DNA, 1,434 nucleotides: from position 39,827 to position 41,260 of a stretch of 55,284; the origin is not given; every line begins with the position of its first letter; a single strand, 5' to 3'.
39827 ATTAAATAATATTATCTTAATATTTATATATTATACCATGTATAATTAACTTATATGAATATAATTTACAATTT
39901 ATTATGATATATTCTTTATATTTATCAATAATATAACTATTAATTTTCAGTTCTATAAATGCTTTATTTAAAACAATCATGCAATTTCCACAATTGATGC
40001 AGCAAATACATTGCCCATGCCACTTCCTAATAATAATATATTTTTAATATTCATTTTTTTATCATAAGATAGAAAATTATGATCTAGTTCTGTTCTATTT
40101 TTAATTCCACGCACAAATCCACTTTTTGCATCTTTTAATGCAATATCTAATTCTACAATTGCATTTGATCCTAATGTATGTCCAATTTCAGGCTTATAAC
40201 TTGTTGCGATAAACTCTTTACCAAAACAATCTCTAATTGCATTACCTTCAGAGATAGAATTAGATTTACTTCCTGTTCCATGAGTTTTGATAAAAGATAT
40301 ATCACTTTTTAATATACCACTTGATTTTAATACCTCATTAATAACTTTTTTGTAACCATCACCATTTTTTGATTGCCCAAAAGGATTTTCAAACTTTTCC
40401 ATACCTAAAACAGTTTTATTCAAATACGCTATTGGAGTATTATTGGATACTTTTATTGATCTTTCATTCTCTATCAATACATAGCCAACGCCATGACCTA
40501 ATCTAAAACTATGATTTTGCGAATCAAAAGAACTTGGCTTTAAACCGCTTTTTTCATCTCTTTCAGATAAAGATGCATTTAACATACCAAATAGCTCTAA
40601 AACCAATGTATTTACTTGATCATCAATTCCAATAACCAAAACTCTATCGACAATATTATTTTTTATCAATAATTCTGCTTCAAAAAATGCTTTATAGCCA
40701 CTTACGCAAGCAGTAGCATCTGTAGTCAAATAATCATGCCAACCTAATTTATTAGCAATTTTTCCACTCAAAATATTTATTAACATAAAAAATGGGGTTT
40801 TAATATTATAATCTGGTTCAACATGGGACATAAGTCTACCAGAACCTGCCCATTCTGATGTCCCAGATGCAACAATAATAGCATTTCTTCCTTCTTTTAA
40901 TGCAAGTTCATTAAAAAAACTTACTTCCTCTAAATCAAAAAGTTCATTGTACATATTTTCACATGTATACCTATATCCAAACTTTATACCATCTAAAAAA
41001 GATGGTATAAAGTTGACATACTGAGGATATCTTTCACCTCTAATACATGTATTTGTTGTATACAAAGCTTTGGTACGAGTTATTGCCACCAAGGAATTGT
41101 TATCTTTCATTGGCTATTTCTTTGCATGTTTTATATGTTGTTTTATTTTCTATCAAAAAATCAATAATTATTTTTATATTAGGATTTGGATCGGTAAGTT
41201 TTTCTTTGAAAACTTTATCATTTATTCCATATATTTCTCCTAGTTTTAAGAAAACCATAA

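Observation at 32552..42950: AT-rich insertion between pyrH and the envC-ftsX-ftsE block carrying a self-contained type II FAS/PKS-like pathway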

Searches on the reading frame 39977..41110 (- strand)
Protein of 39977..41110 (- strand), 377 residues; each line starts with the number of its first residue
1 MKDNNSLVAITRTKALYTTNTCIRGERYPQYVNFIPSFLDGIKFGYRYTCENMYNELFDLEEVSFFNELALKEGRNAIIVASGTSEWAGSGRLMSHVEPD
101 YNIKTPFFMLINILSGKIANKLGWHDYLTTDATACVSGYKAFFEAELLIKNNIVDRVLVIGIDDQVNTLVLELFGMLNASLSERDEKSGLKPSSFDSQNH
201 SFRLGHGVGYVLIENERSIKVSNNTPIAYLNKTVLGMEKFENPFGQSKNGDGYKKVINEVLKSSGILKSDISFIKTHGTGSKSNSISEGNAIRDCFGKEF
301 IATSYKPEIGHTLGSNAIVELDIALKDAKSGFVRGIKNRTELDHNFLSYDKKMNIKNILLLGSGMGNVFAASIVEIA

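Call 5: search_protein_families(library=pfam, proteins=[window:39977-41110:-], max_evalue=0.01)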
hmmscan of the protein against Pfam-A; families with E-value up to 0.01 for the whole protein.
window:39977-41110:- (377 aa): 2 families
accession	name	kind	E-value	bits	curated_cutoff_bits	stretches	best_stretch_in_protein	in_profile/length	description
PF02801.28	Ketoacyl-synt_C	-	7.8e-13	48.9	20.8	1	246-325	20-104/119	Beta-ketoacyl synthase, C-terminal domain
PF00109.32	ketoacyl-synt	-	1.7e-07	31.6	20.8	1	75-216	115-249/252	Beta-ketoacyl synthase, N-terminal domain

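Call 8: search_protein_families(library=ncbifam, proteins=[window:39977-41110:-], max_evalue=0.01)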
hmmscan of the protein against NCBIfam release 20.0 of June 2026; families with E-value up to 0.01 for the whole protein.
window:39977-41110:- (377 aa): 15 families
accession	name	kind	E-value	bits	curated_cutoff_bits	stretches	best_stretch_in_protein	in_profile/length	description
TIGR03150.1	fabF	equivalog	4.5e-27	94.8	493.75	1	105-345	128-372/407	beta-ketoacyl-ACP synthase II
NF006618.0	PRK09185.1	subfamily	1.5e-25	90.1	407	1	112-350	138-361/394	beta-ketoacyl-ACP synthase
NF004970.0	PRK06333.1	subfamily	5.4e-25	88.1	525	1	72-350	106-389/424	beta-ketoacyl-ACP synthase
NF005589.0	PRK07314.1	subfamily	5.1e-23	81.5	387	1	106-324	132-354/413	beta-ketoacyl-ACP synthase II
NF004618.0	PRK05952.1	equivalog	8.9e-23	80.8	455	1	113-368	125-374/384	beta-ketoacyl-ACP synthase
NF006274.0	PRK08439.1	equivalog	3.4e-19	68.9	621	1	105-345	129-369/406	beta-ketoacyl-ACP synthase II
NF005490.0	PRK07103.1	equivalog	1.5e-18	67.1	445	1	114-338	148-370/414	polyketide beta-ketoacyl:acyl carrier protein synthase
NF006587.0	PRK09116.1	equivalog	7.9e-17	61.1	470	1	126-348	155-372/408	beta-ketoacyl-ACP synthase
NF005916.1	PRK07910.1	equivalog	7.9e-16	58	560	1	129-344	165-380/418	KasA/KasB family beta-ketoacyl-ACP synthase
NF058662.1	cispenta_AmcF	equivalog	5.3e-15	55.3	325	1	115-339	109-330/369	cispentacin biosynthesis acyltransferase subunit AmcF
NF005076.0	PRK06501.1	equivalog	7.3e-15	54.8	629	1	111-333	151-374/425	beta-ketoacyl-ACP synthase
NF006434.0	PRK08722.1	equivalog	1.5e-10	40.6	759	1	106-324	132-355/414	beta-ketoacyl-ACP synthase II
NF005935.0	PRK07967.1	equivalog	5e-07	28.9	630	1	133-354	160-375/406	beta-ketoacyl-ACP synthase I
NF045894.1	PKS_plus_SDR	equivalog_domain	0.00054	17.6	1740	1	195-312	227-349/1515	type I polyketide synthase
NF004715.0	PRK06059.1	equivalog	0.0046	16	424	1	116-164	65-114/399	lipid-transfer protein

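Call 9: find_encoding_contigs(protein=window:39977-41110:-, flank=10000, max_places=10)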
Protein window:39977-41110:- (377 aa): no gene with exactly this product is on record in the collection.
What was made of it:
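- Tried and rejected: An exact-protein look-up of the window's KS found nothing (call 9).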

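Call 10: find_homologous_proteins(query=window:39977-41110:-, max_evalue=0.001)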
Query window:39977-41110:- (377 aa): 187 proteins with E <= 0.001 among 3093 candidates; the best 120 are listed.
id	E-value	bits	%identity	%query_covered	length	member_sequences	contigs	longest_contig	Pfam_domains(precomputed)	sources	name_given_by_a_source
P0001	1.4e-247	839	100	100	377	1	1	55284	PF00109.33,PF02801.29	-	-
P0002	1.4e-195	668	80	98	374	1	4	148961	PF00109.33,PF02801.29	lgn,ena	-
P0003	1.1e-194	665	79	98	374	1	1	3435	PF00109.33,PF02801.29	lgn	-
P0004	5.8e-188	642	76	98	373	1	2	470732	PF00109.33,PF02801.29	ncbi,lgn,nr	ncbi:MAG: beta-ketoacyl synthase N-terminal-like domain-containing protein [Sulfurovaceae bacterium]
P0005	2.3e-184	631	74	98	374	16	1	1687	PF00109.33,PF02801.29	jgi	jgi:3-oxoacyl-(acyl-carrier-protein) synthase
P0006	1.8e-171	588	68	98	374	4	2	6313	PF00109.33,PF02801.29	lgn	-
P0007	5.2e-170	583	68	98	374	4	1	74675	PF00109.33,PF02801.29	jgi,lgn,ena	-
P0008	9.4e-169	579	67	98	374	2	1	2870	PF00109.33,PF02801.29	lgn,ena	-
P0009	1.1e-164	566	67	98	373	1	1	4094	PF00109.33,PF02801.29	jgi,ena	-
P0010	3.7e-164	564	65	98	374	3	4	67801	PF00109.33,PF02801.29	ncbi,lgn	-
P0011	7.7e-164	563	66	98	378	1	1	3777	PF00109.33,PF02801.29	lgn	-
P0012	3.7e-163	561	67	98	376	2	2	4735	PF00109.33,PF02801.29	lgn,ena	-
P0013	1.9e-162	559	64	98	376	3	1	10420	PF00109.33,PF02801.29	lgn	-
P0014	9.1e-162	556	64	98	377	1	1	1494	PF00109.33,PF02801.29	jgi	jgi:3-oxoacyl-(acyl-carrier-protein) synthase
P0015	1.7e-161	555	65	98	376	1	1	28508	PF00109.33,PF02801.29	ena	-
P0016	2.1e-160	552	66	98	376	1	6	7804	PF00109.33,PF02801.29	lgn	-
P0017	8.5e-160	550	66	98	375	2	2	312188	PF00109.33,PF02801.29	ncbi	-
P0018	1.2e-159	549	63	98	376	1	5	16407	PF00109.33,PF02801.29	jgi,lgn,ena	-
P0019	1.6e-159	549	63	98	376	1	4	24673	PF00109.33,PF02801.29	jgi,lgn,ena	-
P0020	1.4e-134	467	57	99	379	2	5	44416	PF00109.33,PF02801.29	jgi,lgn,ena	-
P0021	1.2e-97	345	48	98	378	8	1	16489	PF00109.33,PF02801.29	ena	-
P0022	4.2e-93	330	46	97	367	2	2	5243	PF00109.33,PF02801.29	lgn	-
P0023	3.6e-89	317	44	98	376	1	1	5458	PF00109.33,PF02801.29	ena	-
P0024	1.2e-88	316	44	100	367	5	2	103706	PF00109.33,PF02801.29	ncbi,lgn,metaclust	metaclust:\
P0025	1.9e-85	305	43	98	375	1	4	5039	PF00109.33,PF02801.29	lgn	-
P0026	6.5e-83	297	43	99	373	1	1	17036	PF00109.33,PF02801.29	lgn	-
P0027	7.9e-81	290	47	85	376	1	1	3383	PF00109.33,PF02801.29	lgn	-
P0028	3.2e-80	288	44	98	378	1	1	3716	PF00109.33,PF02801.29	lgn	-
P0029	1.5e-75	273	41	98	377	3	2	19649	PF00109.33,PF02801.29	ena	-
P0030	8.1e-71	257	38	98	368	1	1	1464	PF00109.33,PF02801.29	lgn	-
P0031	1.6e-70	256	37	98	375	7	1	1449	PF00109.33,PF02801.29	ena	-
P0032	7.5e-69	251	38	97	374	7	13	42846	PF00109.33,PF02801.29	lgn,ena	-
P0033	1.6e-68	250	39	95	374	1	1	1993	PF00109.33,PF02801.29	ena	-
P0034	1.5e-67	246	35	97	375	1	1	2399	PF00109.33,PF02801.29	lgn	-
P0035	2.5e-67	246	38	97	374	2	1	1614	PF00109.33,PF02801.29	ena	-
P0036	6.8e-67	244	35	98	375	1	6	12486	PF00109.33,PF02801.29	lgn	-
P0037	6.9e-67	244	35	97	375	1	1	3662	PF00109.33,PF02801.29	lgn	-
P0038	7.2e-67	244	36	98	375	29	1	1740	PF00109.33,PF02801.29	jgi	jgi:3-oxoacyl-[acyl-carrier-protein] synthase II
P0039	7.5e-67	244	40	97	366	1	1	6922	PF00109.33,PF02801.29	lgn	-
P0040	9.3e-67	244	37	92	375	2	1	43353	PF00109.33,PF02801.29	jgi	jgi:3-oxoacyl-(acyl-carrier-protein) synthase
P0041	1.1e-66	244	38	92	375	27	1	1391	PF00109.33,PF02801.29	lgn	-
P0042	1.3e-66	243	36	97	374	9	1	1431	PF00109.33,PF02801.29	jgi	jgi:3-oxoacyl-(acyl-carrier-protein) synthase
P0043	1.4e-66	243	38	92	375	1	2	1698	PF00109.33,PF02801.29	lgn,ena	-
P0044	2.3e-66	242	38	92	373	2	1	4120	PF00109.33,PF02801.29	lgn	-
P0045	2.7e-66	242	35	97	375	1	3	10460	PF00109.33,PF02801.29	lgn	-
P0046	2.7e-66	242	35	97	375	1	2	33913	PF00109.33,PF02801.29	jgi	jgi:3-oxoacyl-[acyl-carrier-protein] synthase II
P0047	3.4e-66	242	36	97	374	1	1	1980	PF00109.33,PF02801.29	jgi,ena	jgi:3-oxoacyl-(acyl-carrier-protein) synthase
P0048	6.1e-66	241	42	81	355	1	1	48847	PF08545.17,PF00109.33,PF02801.29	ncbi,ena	-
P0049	6.3e-66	241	36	97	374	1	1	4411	PF00109.33,PF02801.29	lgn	-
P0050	6.4e-66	241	36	97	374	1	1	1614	PF00109.33,PF02801.29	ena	-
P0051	6.5e-66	241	36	97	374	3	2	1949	PF00109.33,PF02801.29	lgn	-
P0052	7.1e-66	241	37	97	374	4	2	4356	PF00109.33,PF02801.29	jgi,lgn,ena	jgi:3-oxoacyl-(acyl-carrier-protein) synthase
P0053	7.1e-66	241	37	97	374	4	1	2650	PF00109.33,PF02801.29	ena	-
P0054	7.2e-66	241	36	97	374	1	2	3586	PF00109.33,PF02801.29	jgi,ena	jgi:3-oxoacyl-(acyl-carrier-protein) synthase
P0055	3.3e-65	239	36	97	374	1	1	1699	PF00109.33,PF02801.29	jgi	-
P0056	3.5e-65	239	36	97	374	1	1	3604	PF00109.33,PF02801.29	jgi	jgi:3-oxoacyl-(acyl-carrier-protein) synthase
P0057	8.0e-65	237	36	97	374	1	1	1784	PF00109.33,PF02801.29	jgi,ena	-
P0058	1.1e-64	237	37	92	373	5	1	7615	PF00109.33,PF02801.29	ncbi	-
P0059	1.1e-64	237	35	97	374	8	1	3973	PF00109.33,PF02801.29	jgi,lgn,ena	jgi:3-oxoacyl-[acyl-carrier-protein] synthase II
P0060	1.7e-64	236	37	97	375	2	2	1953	PF00109.33,PF02801.29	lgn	-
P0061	2.0e-64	236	38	92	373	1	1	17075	PF00109.33,PF02801.29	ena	-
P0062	2.4e-64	236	35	97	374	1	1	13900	PF00109.33,PF02801.29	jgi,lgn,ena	-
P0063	4.0e-64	235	36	92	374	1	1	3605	PF00109.33,PF02801.29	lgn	-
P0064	9.9e-64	234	37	92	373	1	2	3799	PF00109.33,PF02801.29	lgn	-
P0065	1.4e-63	233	37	92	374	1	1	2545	PF00109.33,PF02801.29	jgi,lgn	jgi:3-oxoacyl-(acyl-carrier-protein) synthase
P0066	1.7e-63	233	36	97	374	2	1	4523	PF00109.33,PF02801.29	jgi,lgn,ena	jgi:3-oxoacyl-(acyl-carrier-protein) synthase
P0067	1.8e-63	233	35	97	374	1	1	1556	PF00109.33,PF02801.29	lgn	-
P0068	3.2e-63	232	37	92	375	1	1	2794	PF00109.33,PF02801.29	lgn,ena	-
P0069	3.3e-63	232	37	92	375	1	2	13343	PF00109.33,PF02801.29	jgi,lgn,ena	jgi:3-oxoacyl-(acyl-carrier-protein) synthase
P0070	3.4e-63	232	37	92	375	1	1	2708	PF00109.33,PF02801.29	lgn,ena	-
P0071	4.1e-63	232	37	92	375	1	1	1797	PF00109.33,PF02801.29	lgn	-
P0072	4.6e-63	232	35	92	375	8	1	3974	PF00109.33,PF02801.29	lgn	-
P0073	5.0e-63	232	37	92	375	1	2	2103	PF00109.33,PF02801.29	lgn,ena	-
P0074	6.2e-63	231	35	97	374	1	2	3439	PF00109.33,PF02801.29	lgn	-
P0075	7.1e-63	231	36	92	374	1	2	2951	PF00109.33,PF02801.29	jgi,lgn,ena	jgi:3-oxoacyl-(acyl-carrier-protein) synthase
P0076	7.4e-63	231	37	92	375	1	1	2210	PF00109.33,PF02801.29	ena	-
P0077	8.1e-63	231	37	92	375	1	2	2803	PF00109.33,PF02801.29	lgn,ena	-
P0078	8.2e-63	231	36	92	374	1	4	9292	PF00109.33,PF02801.29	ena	-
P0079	1.1e-62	230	37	92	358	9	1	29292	PF00109.33,PF02801.29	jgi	jgi:3-oxoacyl-(acyl-carrier-protein) synthase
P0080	2.1e-62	229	35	98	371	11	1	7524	PF00109.33,PF02801.29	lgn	-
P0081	2.2e-62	229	36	92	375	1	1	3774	PF00109.33,PF02801.29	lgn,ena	-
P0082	4.7e-62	228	35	98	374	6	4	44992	PF00109.33,PF02801.29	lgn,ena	-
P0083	6.0e-62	228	36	97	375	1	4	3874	PF00109.33,PF02801.29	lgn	-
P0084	6.5e-62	228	35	97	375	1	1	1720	PF00109.33,PF02801.29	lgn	-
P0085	1.1e-61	227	35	94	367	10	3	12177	PF00109.33,PF02801.29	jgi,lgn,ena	-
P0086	1.2e-61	227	36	92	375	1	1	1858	PF00109.33,PF02801.29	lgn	-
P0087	4.7e-61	225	36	90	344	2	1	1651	PF00109.33,PF02801.29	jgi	jgi:3-oxoacyl-(acyl-carrier-protein) synthase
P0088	5.8e-61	225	37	92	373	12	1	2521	PF00109.33,PF02801.29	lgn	-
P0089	6.9e-61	224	35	98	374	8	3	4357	PF00109.33,PF02801.29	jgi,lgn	-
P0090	8.1e-61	224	36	98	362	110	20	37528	PF00109.33,PF02801.29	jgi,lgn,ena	-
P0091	1.4e-60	223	37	97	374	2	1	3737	PF00109.33,PF02801.29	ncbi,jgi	jgi:3-oxoacyl-(acyl-carrier-protein) synthase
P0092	1.9e-60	223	37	96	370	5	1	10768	PF00109.33,PF02801.29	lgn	-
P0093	2.4e-60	223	35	92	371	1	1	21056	PF00109.33,PF02801.29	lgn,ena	-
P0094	3.2e-60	222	36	92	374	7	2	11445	PF00109.33,PF02801.29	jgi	-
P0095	3.4e-60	222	37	92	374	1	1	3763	PF00109.33,PF02801.29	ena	-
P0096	4.2e-60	222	36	94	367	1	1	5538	PF00109.33,PF02801.29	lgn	-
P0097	4.8e-60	222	36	92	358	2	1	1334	PF00109.33,PF02801.29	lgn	-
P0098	1.1e-59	221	34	98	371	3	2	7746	PF00109.33,PF02801.29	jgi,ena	-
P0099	1.3e-59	220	36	92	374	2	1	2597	PF00109.33,PF02801.29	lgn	-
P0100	2.4e-59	219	34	98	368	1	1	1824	PF00109.33,PF02801.29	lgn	-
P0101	2.7e-59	219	36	92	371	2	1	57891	PF00109.33,PF02801.29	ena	-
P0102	4.0e-59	219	34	98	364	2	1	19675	PF00109.33,PF02801.29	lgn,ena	-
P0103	5.3e-59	218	34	95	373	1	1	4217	PF00109.33,PF02801.29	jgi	jgi:3-oxoacyl-(acyl-carrier-protein) synthase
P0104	6.0e-59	218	35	98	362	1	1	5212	PF00109.33,PF02801.29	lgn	-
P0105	8.6e-59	218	37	98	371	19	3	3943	PF00109.33,PF02801.29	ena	-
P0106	1.6e-58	217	36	92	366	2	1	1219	PF00109.33,PF02801.29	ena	-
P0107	2.2e-58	216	35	92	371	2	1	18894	PF00109.33,PF02801.29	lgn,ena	-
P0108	2.5e-58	216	37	94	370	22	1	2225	PF00109.33,PF02801.29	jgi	jgi:3-oxoacyl-(acyl-carrier-protein) synthase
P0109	3.7e-58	215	34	98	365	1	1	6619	PF00109.33,PF02801.29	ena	-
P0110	4.7e-58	215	36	95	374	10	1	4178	PF02801.29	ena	-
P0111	7.3e-58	215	34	98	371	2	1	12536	PF00109.33,PF02801.29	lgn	-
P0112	1.1e-57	214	33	97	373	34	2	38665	PF00109.33,PF02801.29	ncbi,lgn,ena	-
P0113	1.2e-57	214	35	98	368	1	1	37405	PF00109.33,PF02801.29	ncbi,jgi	jgi:3-oxoacyl-(acyl-carrier-protein) synthase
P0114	1.4e-57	214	35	97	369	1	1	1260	PF00109.33,PF02801.29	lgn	-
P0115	2.6e-57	213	34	97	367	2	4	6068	PF00109.33,PF02801.29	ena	-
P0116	2.7e-57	213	34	98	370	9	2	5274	PF00109.33,PF02801.29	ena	-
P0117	3.2e-57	212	36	92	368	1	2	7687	PF00109.33,PF02801.29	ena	-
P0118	4.0e-57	212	35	98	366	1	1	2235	PF00109.33,PF02801.29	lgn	-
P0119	4.8e-57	212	38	80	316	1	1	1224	PF00109.33,PF02801.29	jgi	jgi:3-oxoacyl-[acyl-carrier-protein] synthase-1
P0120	5.3e-57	212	36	97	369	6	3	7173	PF00109.33,PF02801.29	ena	-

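Call 11: find_encoding_contigs(protein=P0002, flank=10000, max_places=3)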
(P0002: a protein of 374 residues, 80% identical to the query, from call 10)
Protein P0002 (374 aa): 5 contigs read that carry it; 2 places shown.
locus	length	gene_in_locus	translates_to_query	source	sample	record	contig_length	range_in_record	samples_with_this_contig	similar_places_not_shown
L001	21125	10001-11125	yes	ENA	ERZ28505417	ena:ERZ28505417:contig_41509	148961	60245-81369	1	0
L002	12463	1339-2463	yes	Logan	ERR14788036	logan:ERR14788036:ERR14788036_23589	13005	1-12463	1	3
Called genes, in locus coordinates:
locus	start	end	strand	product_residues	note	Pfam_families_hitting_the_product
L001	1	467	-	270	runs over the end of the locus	PF02548:Pantoate_transf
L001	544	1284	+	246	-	PF00290:Trp_syntA, PF03437:BtpA (faint)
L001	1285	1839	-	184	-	PF05728:UPF0227, PF12697:Abhydrolase_6 (faint)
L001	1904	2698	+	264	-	PF01790:LGT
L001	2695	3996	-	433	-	-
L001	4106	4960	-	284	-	PF02749:QRPTase_N, PF01729:QRPTase_C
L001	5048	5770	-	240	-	PF12849:PBP_like_2 (faint), PF13531:SBP_bac_11, PF01547:SBP_bac_1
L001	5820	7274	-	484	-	PF03573:OprD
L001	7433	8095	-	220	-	PF03459:TOBE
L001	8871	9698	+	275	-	-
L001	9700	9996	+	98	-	-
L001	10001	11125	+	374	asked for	PF00109:ketoacyl-synt, PF02801:Ketoacyl-synt_C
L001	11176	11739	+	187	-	PF00753:Lactamase_B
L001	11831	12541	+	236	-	PF03358:FMN_red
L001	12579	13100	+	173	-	PF03358:FMN_red (faint)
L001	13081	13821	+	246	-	PF03358:FMN_red (weak)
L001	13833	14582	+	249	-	PF00106:adh_short, PF08659:KR, PF23441:SDR (weak), PF13561:adh_short_C2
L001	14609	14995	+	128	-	PF13279:4HBT_2, PF03061:4HBT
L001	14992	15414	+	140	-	-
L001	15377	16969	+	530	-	PF00501:AMP-binding, PF13193:AMP-binding_C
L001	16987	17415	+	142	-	PF22817:ApeP-like, PF07977:FabA, PF22818:ApeI-like, PF01575:MaoC_dehydratas (faint)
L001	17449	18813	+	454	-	PF01494:FAD_binding_3 (weak)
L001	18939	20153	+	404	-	PF00109:ketoacyl-synt, PF02801:Ketoacyl-synt_C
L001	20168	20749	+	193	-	PF00440:TetR_N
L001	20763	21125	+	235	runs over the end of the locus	PF00072:Response_reg, PF00486:Trans_reg_C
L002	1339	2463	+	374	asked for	PF00109:ketoacyl-synt, PF02801:Ketoacyl-synt_C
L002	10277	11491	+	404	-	PF00109:ketoacyl-synt, PF02801:Ketoacyl-synt_C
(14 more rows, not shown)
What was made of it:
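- The L001 dehydratase carries precomputed ApeI/ApeP-like hits (call 11).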

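Call 12: find_encoding_contigs(protein=P0004, flank=10000, max_places=2)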
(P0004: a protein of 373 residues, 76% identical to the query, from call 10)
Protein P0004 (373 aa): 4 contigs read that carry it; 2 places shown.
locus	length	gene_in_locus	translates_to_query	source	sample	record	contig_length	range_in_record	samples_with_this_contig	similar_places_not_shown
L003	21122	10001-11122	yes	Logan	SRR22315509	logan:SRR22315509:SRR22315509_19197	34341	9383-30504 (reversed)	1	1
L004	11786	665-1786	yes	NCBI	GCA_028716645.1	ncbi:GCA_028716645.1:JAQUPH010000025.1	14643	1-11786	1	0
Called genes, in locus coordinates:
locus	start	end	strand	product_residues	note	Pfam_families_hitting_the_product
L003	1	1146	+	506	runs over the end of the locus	PF00221:Lyase_aromatic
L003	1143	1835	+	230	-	PF00106:adh_short, PF01370:Epimerase, PF08659:KR, PF13460:NAD_binding_10 (weak), PF13561:adh_short_C2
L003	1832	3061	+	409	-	PF00109:ketoacyl-synt, PF02801:Ketoacyl-synt_C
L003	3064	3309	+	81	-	PF00550:PP-binding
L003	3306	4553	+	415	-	PF01553:Acyltransferase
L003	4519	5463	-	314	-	PF03279:Lip_A_acyltrans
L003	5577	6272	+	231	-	PF14378:PAP2_3, PF01569:PAP2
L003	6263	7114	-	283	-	PF01522:Polysacc_deac_1, PF11959:DUF3473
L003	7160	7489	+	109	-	PF00550:PP-binding (weak)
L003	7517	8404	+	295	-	PF02463:SMC_N (faint), PF00005:ABC_tran, PF13304:AAA_21 (weak)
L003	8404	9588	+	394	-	PF12679:ABC2_membrane_2, PF12698:ABC2_membrane_3, PF01061:ABC2_membrane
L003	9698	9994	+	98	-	-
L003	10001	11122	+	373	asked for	PF00109:ketoacyl-synt, PF02801:Ketoacyl-synt_C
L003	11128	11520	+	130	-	PF13279:4HBT_2, PF03061:4HBT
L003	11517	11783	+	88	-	PF00550:PP-binding (weak)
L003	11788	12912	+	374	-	PF00109:ketoacyl-synt, PF02801:Ketoacyl-synt_C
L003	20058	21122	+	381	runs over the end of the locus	PF00109:ketoacyl-synt (weak), PF08541:ACP_syn_III_C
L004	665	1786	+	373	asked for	PF00109:ketoacyl-synt, PF02801:Ketoacyl-synt_C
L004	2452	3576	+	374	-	PF00109:ketoacyl-synt, PF02801:Ketoacyl-synt_C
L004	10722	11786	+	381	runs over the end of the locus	PF00109:ketoacyl-synt (weak), PF08541:ACP_syn_III_C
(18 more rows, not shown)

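Call 15: find_related_loci(query=A1, collection=genome_contigs, flank=10000)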
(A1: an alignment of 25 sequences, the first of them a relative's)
Query A1 (377 aa) in genome_contigs; peptide patterns used: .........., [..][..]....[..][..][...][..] (x = any residue, [..] = any of these).
50 stretches matched a pattern; 19 encode a relative of the query (tblastn E <= 1e-3); 19 distinct loci.
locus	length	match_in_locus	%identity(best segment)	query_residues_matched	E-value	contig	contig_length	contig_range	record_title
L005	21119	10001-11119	76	4-376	0e+0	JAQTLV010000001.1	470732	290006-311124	MAG: Sulfurovaceae bacterium isolate STA_25 NODE_18_length_470732_cov_17.712950_Sandtown_A, whole genome shotgun sequenc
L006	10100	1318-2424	66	8-376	2e-173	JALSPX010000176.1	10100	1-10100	MAG: Sulfurovum sp. isolate 356-284_metabat2_scaf2bin.100 356-284_scaffold_3984_c1, whole genome shotgun sequence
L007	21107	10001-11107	65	8-376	5e-171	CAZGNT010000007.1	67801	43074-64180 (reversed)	MAG TPA_asm: uncultured Sulfurovum sp. isolate SRP278314_co1_313 genome assembly, contig: NODE_538_length_67801_cov_10.7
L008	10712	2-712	66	141-377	2e-100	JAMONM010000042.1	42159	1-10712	MAG: Campylobacterales bacterium isolate 4281-140_metabat2_scaf2bin.046 4281-140_scaffold_232_c1, whole genome shotgun s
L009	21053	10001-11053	36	28-375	2e-81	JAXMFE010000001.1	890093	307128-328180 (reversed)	MAG: Burkholderiales bacterium isolate STL-PRO80 C1.31.fa-1, whole genome shotgun sequence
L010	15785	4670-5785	37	8-377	6e-78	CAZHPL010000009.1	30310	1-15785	MAG TPA_asm: uncultured Lishizhenia sp. isolate SRP278252_co3_387 genome assembly, contig: NODE_2355_length_30310_cov_4.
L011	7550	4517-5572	36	28-376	2e-76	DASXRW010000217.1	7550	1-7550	MAG TPA_asm: Burkholderiales bacterium isolate SMAG_U4650 k141_869067, whole genome shotgun sequence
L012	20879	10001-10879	42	70-376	3e-73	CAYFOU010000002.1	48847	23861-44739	MAG TPA_asm: uncultured Piscirickettsiaceae bacterium isolate ERP019367_co2_115 genome assembly, contig: NODE_656_length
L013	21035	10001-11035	35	28-375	7e-66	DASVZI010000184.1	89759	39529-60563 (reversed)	MAG TPA_asm: Rhodocyclaceae bacterium isolate SMAG_U2624 k141_554756, whole genome shotgun sequence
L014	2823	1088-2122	35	28-376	6e-62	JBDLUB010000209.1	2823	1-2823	MAG: Pseudomonadota bacterium isolate lewisrun_2019_sw_WHONDRS-S19S_0014_F_bin.15 scaffold_4647, whole genome shotgun se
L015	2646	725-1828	33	8-375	7e-62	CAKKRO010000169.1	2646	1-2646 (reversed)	Nitrosomonadaceae bacterium isolate Hainich-H41-bin218-1 genome assembly, contig: H41-bin218_1_Hain_H41_02um_R2_44751_le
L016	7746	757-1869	30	6-377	3e-55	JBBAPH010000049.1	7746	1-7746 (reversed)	MAG: Polaromonas sp. isolate EUL_162 ctg49-EUL_162, whole genome shotgun sequence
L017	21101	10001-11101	33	10-375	7e-53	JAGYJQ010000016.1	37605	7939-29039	MAG: Balneolaceae bacterium isolate M30B45 16, whole genome shotgun sequence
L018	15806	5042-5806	33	75-376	3e-37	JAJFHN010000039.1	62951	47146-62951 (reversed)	MAG: Hyphomicrobiales bacterium isolate OFTM156 OFTM156_38, whole genome shotgun sequence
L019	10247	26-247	49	300-373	6e-16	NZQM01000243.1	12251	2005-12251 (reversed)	MAG: Parvibaculum sp. isolate EAC60 165113, whole genome shotgun sequence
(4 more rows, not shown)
